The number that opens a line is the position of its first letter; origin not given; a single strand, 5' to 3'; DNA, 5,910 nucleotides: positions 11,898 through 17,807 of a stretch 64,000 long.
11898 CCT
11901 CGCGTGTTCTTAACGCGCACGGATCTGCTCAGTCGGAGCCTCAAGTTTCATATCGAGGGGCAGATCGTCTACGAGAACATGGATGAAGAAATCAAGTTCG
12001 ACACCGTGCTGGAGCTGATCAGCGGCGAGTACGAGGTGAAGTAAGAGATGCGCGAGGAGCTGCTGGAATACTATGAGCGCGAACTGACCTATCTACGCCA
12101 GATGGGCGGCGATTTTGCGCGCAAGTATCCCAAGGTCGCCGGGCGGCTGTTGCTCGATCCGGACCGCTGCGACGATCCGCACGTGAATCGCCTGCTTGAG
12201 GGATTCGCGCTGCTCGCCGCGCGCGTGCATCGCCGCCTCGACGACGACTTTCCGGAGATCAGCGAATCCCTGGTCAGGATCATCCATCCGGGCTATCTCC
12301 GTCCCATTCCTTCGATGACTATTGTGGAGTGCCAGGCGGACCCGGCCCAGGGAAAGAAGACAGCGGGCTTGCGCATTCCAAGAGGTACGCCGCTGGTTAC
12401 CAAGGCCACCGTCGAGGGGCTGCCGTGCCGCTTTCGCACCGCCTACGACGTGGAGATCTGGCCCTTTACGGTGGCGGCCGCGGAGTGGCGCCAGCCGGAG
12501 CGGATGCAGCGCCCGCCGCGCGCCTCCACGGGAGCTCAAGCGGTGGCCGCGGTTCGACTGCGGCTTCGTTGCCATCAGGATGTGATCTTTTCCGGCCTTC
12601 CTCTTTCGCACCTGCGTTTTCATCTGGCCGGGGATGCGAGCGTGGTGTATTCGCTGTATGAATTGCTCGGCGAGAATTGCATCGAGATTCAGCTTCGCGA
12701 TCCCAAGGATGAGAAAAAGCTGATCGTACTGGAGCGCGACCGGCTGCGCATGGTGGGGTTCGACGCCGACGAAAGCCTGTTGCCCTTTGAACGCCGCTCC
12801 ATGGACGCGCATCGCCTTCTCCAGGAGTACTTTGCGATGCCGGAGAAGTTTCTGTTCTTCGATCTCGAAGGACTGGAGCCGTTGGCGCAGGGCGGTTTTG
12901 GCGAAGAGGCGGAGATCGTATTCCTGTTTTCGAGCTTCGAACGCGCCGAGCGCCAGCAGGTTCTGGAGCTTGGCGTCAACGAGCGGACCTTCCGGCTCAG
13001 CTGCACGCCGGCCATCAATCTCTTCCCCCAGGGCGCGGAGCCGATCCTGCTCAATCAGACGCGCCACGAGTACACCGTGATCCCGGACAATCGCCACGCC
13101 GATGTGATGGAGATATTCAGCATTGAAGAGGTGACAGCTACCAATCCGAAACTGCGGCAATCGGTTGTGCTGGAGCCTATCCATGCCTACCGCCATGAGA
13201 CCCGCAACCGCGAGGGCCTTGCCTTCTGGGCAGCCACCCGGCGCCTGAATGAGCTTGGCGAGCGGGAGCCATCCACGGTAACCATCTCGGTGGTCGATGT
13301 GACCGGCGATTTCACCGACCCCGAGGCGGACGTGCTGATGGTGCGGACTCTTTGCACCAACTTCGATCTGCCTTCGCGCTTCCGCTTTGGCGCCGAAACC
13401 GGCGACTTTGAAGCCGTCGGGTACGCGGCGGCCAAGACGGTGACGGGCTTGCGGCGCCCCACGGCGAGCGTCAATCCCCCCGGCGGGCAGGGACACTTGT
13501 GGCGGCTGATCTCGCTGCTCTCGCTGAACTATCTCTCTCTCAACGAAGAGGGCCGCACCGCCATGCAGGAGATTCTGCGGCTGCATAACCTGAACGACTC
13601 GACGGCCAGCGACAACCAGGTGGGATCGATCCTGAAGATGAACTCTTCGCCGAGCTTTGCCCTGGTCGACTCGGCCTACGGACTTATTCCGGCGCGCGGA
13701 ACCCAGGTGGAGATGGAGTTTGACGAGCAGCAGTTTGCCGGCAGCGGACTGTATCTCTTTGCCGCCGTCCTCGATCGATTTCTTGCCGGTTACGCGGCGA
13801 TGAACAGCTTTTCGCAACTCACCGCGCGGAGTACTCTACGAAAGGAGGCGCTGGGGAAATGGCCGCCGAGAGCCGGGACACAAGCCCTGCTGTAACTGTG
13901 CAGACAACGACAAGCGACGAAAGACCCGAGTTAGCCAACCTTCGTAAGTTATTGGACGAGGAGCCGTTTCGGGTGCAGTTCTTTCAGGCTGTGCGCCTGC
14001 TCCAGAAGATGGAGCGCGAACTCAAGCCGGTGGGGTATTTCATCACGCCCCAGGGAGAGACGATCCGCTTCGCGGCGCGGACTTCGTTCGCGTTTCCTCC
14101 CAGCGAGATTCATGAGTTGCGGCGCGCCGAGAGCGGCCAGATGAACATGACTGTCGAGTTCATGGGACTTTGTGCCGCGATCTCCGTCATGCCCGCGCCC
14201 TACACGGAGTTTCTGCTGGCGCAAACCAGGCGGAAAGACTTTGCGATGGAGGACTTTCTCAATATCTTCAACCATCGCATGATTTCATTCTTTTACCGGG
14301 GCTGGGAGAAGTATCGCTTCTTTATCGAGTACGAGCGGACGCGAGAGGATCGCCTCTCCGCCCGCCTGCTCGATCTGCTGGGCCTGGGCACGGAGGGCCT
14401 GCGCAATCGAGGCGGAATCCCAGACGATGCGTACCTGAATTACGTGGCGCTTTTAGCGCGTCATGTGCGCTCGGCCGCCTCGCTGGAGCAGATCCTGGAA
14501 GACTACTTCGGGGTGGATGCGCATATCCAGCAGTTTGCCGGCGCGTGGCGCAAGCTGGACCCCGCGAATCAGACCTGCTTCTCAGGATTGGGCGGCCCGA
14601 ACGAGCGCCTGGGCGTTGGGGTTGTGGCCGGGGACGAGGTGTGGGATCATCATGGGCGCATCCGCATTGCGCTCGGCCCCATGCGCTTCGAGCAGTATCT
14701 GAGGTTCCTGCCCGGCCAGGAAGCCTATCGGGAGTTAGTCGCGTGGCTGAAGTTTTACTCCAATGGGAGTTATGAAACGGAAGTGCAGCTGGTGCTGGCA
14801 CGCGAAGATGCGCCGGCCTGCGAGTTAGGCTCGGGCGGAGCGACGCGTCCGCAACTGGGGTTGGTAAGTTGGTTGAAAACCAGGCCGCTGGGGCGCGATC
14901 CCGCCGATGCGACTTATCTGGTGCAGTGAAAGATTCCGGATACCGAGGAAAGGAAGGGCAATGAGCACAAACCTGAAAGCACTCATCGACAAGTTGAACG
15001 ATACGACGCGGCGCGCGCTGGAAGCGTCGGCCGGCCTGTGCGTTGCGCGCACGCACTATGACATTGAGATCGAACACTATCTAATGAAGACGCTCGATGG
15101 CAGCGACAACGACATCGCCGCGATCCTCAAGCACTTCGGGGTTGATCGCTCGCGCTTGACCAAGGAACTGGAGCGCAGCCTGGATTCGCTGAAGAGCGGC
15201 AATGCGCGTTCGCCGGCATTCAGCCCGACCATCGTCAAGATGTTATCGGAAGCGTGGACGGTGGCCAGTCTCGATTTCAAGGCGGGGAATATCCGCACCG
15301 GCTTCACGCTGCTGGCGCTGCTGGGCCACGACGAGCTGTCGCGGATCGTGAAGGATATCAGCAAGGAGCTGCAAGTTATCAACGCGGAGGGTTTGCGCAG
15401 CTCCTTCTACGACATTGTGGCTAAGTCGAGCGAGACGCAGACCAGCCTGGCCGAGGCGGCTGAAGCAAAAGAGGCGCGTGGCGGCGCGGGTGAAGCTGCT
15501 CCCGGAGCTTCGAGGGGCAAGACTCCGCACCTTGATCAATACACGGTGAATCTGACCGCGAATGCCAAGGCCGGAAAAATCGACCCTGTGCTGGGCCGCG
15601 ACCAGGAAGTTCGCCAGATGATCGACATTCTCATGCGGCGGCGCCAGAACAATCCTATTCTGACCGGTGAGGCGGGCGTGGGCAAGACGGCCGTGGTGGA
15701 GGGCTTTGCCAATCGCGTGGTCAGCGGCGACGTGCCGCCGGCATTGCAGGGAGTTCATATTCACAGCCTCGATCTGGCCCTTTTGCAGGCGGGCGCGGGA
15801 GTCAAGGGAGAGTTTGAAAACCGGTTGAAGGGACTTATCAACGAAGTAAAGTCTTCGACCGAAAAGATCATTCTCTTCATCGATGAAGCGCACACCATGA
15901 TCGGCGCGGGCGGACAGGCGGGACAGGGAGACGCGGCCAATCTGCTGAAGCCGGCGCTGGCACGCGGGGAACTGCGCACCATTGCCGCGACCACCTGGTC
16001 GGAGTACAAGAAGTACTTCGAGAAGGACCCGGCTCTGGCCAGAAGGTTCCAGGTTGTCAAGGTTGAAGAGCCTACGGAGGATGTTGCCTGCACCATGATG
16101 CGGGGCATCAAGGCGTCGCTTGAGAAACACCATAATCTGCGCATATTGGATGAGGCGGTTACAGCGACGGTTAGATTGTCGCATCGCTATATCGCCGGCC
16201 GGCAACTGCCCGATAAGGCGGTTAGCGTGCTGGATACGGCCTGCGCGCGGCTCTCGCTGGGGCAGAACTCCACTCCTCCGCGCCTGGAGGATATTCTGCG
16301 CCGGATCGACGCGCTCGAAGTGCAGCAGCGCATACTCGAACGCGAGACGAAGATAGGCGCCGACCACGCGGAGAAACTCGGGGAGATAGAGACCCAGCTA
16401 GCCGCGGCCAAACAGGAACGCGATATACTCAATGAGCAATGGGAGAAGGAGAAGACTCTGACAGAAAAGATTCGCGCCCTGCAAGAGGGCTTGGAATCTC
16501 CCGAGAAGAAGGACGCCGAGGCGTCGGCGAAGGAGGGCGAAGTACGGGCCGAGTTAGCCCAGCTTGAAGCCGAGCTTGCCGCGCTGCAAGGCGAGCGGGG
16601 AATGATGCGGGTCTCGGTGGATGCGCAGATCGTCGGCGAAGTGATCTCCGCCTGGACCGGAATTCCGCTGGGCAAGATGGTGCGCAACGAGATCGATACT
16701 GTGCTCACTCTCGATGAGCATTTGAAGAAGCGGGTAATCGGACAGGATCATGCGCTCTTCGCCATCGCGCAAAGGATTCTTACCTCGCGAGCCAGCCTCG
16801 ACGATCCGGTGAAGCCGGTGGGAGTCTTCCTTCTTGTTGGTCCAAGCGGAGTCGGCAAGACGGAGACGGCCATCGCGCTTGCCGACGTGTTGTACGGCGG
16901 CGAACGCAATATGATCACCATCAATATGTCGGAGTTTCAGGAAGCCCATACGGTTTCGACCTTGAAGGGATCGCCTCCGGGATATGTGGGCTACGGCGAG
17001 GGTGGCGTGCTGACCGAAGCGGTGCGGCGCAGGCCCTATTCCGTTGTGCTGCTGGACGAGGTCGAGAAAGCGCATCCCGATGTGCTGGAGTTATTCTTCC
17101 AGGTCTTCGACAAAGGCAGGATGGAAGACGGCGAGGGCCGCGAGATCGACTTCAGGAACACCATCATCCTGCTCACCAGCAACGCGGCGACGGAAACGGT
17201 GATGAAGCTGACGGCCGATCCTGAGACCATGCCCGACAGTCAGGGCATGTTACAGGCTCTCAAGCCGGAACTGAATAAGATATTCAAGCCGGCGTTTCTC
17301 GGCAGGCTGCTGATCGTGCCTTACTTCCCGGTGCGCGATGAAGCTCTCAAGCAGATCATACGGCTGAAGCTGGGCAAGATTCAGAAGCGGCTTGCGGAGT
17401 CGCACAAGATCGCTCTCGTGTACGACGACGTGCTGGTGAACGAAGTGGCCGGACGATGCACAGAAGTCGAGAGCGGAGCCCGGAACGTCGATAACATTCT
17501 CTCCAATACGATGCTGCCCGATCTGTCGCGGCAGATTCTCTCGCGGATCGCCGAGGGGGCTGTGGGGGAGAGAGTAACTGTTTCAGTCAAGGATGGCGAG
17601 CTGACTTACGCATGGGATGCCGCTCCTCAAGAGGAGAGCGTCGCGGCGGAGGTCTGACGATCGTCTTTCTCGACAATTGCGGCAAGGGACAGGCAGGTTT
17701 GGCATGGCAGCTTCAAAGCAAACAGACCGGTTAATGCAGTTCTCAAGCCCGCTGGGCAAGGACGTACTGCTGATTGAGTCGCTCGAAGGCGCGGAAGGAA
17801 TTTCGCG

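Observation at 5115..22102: T6SS cluster with tail, baseplate, ClpV and spike but no membrane complex (tssJ/tssL/tssM); tssK stands alone between REP elements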

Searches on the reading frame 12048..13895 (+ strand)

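Call 3: search_protein_families(library=pfam, proteins=[window:12048-13895:+])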
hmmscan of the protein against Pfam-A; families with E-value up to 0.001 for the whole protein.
window:12048-13895:+ (615 aa): 1 family
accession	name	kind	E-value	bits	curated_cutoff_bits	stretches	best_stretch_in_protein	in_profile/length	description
PF05947.17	T6SS_TssF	-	8.1e-214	712.1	25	1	1-612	1-608/608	Type VI secretion system, TssF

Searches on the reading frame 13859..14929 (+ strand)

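Call 3: search_protein_families(library=pfam, proteins=[window:13859-14929:+])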
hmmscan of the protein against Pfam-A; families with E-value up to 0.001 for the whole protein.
window:13859-14929:+ (356 aa): 1 family
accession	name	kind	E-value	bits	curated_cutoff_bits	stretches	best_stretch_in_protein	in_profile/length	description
PF06996.16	T6SS_TssG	-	4.9e-101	338.4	24.6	1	35-340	1-304/304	Type VI secretion, TssG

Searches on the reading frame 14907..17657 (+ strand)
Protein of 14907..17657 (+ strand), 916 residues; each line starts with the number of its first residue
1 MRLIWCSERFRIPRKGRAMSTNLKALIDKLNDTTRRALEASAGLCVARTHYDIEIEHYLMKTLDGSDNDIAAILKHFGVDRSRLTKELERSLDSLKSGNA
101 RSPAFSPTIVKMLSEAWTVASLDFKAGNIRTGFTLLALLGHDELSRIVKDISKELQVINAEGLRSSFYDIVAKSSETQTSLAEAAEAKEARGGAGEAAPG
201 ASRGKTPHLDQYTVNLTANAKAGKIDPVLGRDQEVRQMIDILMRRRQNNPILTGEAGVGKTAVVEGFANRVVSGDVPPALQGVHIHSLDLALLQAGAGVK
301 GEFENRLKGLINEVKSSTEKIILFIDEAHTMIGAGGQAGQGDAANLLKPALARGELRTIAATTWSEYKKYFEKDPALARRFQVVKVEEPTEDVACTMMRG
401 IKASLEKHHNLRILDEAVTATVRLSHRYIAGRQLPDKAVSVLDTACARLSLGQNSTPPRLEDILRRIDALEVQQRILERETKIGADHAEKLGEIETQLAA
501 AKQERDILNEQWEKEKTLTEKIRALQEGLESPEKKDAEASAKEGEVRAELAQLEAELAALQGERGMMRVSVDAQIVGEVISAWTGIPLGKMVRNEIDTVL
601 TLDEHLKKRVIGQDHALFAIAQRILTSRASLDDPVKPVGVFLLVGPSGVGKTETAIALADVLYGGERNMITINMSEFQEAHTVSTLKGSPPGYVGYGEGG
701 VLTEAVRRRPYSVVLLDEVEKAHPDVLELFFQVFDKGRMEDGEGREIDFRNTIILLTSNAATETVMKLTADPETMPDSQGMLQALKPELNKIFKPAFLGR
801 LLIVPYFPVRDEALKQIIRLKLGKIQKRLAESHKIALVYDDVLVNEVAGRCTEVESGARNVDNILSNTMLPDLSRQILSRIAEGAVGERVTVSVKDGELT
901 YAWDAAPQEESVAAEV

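Call 3: search_protein_families(library=pfam, proteins=[window:14907-17657:+])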
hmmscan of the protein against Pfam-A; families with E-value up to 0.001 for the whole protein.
window:14907-17657:+ (916 aa): 19 families
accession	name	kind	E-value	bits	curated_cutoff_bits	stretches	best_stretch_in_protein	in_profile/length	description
PF07724.20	AAA_2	-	5.2e-57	192.9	27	1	636-802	1-164/166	AAA domain (Cdc48 subfamily)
PF17871.7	AAA_lid_9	-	8.3e-30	103.2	22.8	1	391-490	2-99/104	AAA lid domain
PF00004.35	AAA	-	2.1e-19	70.7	21.2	2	251-382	2-124/131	ATPase family associated with various cellular activities (AAA)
PF10431.15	ClpB_D2-small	-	6.5e-14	52.2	21.9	1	811-888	3-77/81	C-terminal, D2-small domain, of ClpB protein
PF07728.20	AAA_5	-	1.1e-13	51.8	22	1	641-762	2-125/139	AAA domain (dynein-related subfamily)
PF13191.12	AAA_16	-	3.1e-10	41.2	32.6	1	228-273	2-50/167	AAA ATPase domain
PF13401.12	AAA_22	-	1.2e-08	35.8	27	0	246-337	4-97/130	AAA domain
PF00158.32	Sigma54_activat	-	5.1e-06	26.7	20.2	0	641-766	25-150/168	Sigma-54 interaction domain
PF12775.13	AAA_7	-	1.8e-05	24.8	25.8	0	641-683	36-78/181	P-loop containing dynein motor region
PF05621.17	TniB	-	2.7e-05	24.1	22.4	0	236-387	24-185/189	Bacterial TniB protein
PF20720.3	nSTAND3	-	6.4e-05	23.1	27.2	0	235-273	7-43/155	Novel STAND NTPase 3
PF13173.12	AAA_14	-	0.00011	22.7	27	0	640-722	4-74/129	AAA domain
PF02861.25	Clp_N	-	0.00019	22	20.7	1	46-92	6-52/53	Clp amino terminal domain, pathogenicity island component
PF01637.24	ATPase_2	-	0.00019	21.7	33.2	0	231-271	4-44/225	ATPase domain predominantly from Archaea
PF01695.23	IstB_IS21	-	0.00021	21.3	24.1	0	638-659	92-113/238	IstB-like ATP binding protein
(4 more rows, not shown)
